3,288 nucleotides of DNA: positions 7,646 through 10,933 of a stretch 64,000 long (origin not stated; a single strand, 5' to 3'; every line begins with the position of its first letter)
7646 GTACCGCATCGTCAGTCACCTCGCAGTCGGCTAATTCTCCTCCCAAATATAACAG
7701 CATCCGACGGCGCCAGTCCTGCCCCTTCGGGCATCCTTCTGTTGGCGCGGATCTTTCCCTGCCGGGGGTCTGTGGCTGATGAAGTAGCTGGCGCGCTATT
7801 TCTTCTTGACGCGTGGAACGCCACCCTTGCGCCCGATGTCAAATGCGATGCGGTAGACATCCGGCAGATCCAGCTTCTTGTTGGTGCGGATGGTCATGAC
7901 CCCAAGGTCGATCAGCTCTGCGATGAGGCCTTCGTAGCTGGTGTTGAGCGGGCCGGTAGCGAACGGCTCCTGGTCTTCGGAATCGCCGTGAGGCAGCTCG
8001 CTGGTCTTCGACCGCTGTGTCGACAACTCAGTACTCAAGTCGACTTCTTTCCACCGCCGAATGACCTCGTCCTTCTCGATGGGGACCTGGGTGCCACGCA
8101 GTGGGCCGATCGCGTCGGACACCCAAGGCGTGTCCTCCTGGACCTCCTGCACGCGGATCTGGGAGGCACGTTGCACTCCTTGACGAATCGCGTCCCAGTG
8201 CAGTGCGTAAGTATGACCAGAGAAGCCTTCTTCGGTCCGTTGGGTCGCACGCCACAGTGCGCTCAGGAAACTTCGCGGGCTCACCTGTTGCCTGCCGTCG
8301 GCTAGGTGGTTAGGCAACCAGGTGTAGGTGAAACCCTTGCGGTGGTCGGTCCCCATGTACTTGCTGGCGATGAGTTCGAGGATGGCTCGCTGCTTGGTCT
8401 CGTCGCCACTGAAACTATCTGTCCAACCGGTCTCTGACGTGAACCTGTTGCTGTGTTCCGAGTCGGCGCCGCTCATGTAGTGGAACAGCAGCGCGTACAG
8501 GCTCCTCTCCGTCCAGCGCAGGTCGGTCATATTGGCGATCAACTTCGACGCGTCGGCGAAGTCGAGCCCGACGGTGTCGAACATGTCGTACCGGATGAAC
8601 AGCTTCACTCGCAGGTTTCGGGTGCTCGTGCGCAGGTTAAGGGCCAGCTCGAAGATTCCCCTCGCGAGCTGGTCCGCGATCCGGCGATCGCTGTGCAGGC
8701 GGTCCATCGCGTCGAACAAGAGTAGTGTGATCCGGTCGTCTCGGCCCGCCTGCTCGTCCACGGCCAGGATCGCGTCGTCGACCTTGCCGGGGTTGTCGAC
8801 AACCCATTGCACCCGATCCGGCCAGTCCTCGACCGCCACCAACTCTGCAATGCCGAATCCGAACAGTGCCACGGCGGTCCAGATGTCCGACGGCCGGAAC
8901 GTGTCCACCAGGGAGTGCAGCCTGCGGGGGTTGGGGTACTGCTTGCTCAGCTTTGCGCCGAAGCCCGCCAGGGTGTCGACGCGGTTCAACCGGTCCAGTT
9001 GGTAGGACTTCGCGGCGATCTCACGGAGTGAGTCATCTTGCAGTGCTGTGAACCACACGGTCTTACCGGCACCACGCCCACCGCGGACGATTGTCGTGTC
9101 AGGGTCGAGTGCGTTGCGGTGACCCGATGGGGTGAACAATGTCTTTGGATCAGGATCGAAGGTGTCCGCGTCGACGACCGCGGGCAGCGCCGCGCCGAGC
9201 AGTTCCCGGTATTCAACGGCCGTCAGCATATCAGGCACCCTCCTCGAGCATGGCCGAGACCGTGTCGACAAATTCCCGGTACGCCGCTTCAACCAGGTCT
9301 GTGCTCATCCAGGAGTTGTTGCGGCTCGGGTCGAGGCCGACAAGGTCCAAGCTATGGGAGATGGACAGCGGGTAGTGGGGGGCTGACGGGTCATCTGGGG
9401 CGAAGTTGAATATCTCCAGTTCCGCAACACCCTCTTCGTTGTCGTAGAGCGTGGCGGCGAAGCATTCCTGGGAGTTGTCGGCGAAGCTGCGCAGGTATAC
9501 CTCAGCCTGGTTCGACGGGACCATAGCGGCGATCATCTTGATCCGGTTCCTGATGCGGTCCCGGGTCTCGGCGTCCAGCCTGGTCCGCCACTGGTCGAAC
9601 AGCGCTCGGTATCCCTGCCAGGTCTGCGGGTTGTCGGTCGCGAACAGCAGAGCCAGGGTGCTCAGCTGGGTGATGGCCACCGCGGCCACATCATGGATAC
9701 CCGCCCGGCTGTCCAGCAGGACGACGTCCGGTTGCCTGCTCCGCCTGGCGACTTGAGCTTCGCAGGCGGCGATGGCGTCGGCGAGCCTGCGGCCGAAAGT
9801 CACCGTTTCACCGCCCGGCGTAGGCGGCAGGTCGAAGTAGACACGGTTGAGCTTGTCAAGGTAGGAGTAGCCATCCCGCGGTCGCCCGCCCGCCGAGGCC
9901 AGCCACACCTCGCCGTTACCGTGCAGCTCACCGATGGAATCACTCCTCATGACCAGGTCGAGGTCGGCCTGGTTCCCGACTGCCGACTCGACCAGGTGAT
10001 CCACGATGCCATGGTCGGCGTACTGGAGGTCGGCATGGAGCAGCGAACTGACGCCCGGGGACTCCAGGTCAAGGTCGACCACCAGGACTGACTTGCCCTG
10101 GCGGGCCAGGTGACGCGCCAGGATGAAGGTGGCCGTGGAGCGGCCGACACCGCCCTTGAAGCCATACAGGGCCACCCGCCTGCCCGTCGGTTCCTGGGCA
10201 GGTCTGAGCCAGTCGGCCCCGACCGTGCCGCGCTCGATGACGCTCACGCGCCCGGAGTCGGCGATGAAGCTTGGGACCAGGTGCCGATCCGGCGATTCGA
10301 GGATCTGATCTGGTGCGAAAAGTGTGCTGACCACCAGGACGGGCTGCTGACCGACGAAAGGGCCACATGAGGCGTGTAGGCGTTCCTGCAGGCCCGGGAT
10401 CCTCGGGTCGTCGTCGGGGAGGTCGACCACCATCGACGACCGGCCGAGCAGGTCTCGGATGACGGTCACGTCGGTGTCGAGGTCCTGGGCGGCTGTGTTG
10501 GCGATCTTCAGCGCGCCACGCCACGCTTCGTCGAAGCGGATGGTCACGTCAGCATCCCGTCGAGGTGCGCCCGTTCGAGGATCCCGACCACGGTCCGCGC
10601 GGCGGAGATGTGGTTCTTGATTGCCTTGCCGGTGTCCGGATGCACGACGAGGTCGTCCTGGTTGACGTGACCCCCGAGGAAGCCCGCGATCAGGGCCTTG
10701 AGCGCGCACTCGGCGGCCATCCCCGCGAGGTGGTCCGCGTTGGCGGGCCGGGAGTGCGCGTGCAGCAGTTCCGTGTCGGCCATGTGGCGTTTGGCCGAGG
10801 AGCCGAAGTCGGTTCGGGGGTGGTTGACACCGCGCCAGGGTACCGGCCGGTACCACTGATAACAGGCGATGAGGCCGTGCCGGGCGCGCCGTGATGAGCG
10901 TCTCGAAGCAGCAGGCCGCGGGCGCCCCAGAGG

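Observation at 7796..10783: Tightly coupled three-gene operon as a candidate uncharacterised NTPase-based conflict system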

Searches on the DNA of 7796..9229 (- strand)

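Call 55: search_dna_similar(query=L084:7068-10398:+, collection=ecoli_genomes, mode=distant, max_rows=15)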
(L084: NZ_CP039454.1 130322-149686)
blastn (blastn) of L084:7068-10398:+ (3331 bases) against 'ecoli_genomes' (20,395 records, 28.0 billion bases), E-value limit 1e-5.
No match.

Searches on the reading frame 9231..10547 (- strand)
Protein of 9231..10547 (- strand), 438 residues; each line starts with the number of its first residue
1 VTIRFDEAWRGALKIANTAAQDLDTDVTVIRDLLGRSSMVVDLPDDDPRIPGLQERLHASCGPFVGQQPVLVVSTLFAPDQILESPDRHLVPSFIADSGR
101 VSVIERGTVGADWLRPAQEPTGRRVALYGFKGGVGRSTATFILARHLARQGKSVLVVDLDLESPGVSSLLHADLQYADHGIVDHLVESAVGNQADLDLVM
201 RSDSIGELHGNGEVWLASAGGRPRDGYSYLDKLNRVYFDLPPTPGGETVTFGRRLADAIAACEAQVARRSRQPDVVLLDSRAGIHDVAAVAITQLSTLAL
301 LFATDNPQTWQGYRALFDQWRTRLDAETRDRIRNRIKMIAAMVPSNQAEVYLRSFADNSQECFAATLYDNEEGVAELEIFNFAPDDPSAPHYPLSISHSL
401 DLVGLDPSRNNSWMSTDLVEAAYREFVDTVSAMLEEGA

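Call 4: search_protein_families(library=pfam, proteins=[window:9231-10547:-], max_evalue=1)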
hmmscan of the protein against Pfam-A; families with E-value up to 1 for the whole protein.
window:9231-10547:- (438 aa): 9 families
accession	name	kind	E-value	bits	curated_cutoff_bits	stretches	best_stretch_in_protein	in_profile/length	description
PF01656.29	CbiA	-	9.2e-09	35.8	25.4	1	126-174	2-48/125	CobQ/CobB/MinD/ParA nucleotide binding domain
PF13614.12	AAA_31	-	2.5e-08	34.5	27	1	123-186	2-64/177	AAA domain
PF10609.15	ParA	-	7.4e-08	32.5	27.1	1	126-174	7-55/246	NUBPL iron-transfer P-loop NTPase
PF00142.24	Fer4_NifH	-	1.8e-05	24.8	25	1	123-189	1-63/271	4Fe-4S iron sulfur cluster binding proteins, NifH/frxC family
PF06564.18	CBP_BcsQ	-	0.00023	21.2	21.3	1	125-159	4-38/234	Cellulose biosynthesis protein BcsQ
PF02374.21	ArsA_ATPase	-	0.0014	18.4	24.3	1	124-160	2-38/305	Anion-transporting ATPase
PF09140.17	MipZ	-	0.0026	17.6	20.7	1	130-164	8-42/262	ATPase MipZ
PF16575.11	CLP1_P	-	0.016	15.4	26.6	1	133-165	4-36/188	mRNA cleavage and polyadenylation factor CLP1 P-loop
PF03308.22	MeaB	-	0.084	12.3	23.1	1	121-164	30-74/273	Methylmalonyl Co-A mutase-associated GTPase MeaB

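Call 5: search_protein_families(library=ncbifam, proteins=[window:9231-10547:-], max_evalue=1)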
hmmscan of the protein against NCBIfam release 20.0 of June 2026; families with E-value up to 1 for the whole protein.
window:9231-10547:- (438 aa): 29 families (the best 25 are shown)
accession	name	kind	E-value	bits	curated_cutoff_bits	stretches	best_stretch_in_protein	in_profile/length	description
NF047398.1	AAA_KGGVGR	domain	5.8e-57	193.1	90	1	123-321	3-190/190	KGGVGR-motif variant AAA ATPase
NF041546.1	ParA_partition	equivalog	1.2e-07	31.4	180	1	126-160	3-37/203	ParA family partition ATPase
NF041136.1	MrpORP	equivalog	1.9e-06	27.4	450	1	129-172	12-55/365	iron-sulfur cluster carrier protein MrpORP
TIGR03371.1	cellulose_yhjQ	equivalog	4.2e-06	26.4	157.85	1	124-161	3-40/246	cellulose biosynthesis protein BcsQ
TIGR03453.1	partition_RepA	equivalog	3.3e-05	22.9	348.45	1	125-161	107-143/387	plasmid partitioning protein RepA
NF009701.0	PRK13230.1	subfamily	4.2e-05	22.7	350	1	123-203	2-77/291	nitrogenase reductase-like protein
TIGR01287.1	nifH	equivalog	6.9e-05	22.3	394.35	1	123-197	1-70/275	nitrogenase iron protein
NF008669.0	PRK11670.1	equivalog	7.9e-05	21.7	348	1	126-290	111-267/369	iron-sulfur cluster carrier protein ApbC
NF010443.0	PRK13869.1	subfamily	9.8e-05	21.3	446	1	125-170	124-168/405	plasmid-partitioning protein RepA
TIGR01969.1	minD_arch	subfamily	0.00013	21.3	201.75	1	126-164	4-42/251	cell division ATPase MinD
TIGR03815.1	CpaE_hom_Actino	equivalog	0.00013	21.2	154.45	1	118-173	107-162/340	septum site-determining protein Ssd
NF040564.1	SCO2523_fam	equivalog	0.00019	20.8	200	1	131-203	9-83/305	SCO2523 family variant P-loop protein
TIGR01968.1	minD_bact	equivalog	0.0002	20.8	212.9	1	131-161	10-40/261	septum site-determining protein MinD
NF033200.1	F430_CfbC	exception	0.0016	17.9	402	1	123-171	1-48/260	Ni-sirohydrochlorin a,c-diamide reductive cyclase ATP-dependent reductase subunit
NF050088.1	Get3_fold_NosAFP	equivalog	0.0028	16.7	325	1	131-185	10-63/364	Get3/ArsA fold putative tail anchor-mediating ATPase NosAFP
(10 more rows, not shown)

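Call 6: search_protein_families(library=padloc, proteins=[window:9231-10547:-], max_evalue=1)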
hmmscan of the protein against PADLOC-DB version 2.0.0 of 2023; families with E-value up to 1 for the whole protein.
window:9231-10547:- (438 aa): 3 families
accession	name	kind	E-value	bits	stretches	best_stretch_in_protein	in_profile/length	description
PDLC04559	PDC-M28B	-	2.3e-124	413.8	1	1-435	1-433/438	-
PDLC04560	PDC-M28B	-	1.9e-113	377.1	1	109-431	1-318/327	-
PDLC02758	PbeD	-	0.044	11.6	1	156-200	80-122/152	PbeD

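Call 70: search_solved_structures(query=window:9231-10547:-, max_evalue=0.01)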
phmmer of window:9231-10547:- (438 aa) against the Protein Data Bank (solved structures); distinct sequences matched with E-value up to 0.01: 26.
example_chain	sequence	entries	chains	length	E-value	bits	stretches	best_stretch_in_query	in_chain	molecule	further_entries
3kb1_A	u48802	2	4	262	2.9e-07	33.1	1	118-172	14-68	Nucleotide-binding protein | Iron-sulfur cluster carrier protein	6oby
2ph1_A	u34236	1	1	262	1.2e-06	31.1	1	123-170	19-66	Nucleotide-binding protein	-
1wcv_1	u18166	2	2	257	4.9e-06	29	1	123-169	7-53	SEGREGATION PROTEIN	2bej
2bek_A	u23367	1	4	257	5.4e-05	25.6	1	123-168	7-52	SEGREGATION PROTEIN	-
5u1j_B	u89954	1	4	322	0.00021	23.7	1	118-162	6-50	Uncharacterized protein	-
1rw4_A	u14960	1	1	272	0.00022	23.6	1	123-201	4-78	Nitrogenase iron protein 1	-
9haz_D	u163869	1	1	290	0.00023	23.5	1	123-202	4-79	Fe protein NifH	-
1g20_E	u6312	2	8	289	0.00025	23.4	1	123-201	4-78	NITROGENASE IRON PROTEIN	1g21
4wzb_E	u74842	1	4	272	0.00025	23.4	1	123-201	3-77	Nitrogenase iron protein 1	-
4wza_E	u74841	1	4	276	0.00026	23.4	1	123-201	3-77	Nitrogenase iron protein 1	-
10zn_F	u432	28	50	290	0.00026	23.4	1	123-201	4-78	Nitrogenase iron protein NifH | Nitrogenase iron protein 1 | Nitrogenase iron protein gamma chain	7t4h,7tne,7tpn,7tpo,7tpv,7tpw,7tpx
2c8v_A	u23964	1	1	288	0.00027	23.3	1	123-201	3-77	NITROGENASE IRON PROTEIN 1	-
1de0_A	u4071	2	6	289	0.00028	23.2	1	123-201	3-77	NITROGENASE IRON PROTEIN | Nitrogenase iron protein 1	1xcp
1fp6_A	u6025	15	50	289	0.00028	23.2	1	123-201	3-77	NITROGENASE IRON PROTEIN | nitrogenase IRON protein 1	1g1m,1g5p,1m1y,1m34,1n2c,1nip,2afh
1xdb_A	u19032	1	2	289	0.00028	23.2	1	123-201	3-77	Nitrogenase iron protein 1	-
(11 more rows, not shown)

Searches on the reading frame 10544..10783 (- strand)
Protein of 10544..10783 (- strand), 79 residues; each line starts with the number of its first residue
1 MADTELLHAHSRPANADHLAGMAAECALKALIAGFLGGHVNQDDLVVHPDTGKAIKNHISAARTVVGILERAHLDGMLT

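Call 4: search_protein_families(library=pfam, proteins=[window:10544-10783:-], max_evalue=1)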
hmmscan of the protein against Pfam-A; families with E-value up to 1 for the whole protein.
window:10544-10783:- (79 aa): 1 family
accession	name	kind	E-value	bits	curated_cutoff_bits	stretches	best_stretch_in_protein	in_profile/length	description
PF08883.16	DOPA_dioxygen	-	0.28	11.8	25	1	34-62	65-93/106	Dopa 4,5-dioxygenase family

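Call 5: search_protein_families(library=ncbifam, proteins=[window:10544-10783:-], max_evalue=1)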
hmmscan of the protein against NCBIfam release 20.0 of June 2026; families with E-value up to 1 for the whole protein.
window:10544-10783:- (79 aa): 0 families

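Call 6: search_protein_families(library=padloc, proteins=[window:10544-10783:-], max_evalue=1)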
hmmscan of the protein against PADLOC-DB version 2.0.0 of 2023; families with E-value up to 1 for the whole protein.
window:10544-10783:- (79 aa): 2 families
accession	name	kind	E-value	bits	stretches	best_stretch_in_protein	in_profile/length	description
PDLC04558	PDC-M28A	-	2e-14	52.3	1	1-43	13-55/138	-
PDLC04557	PDC-M28A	-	0.0005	18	1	2-44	51-92/181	-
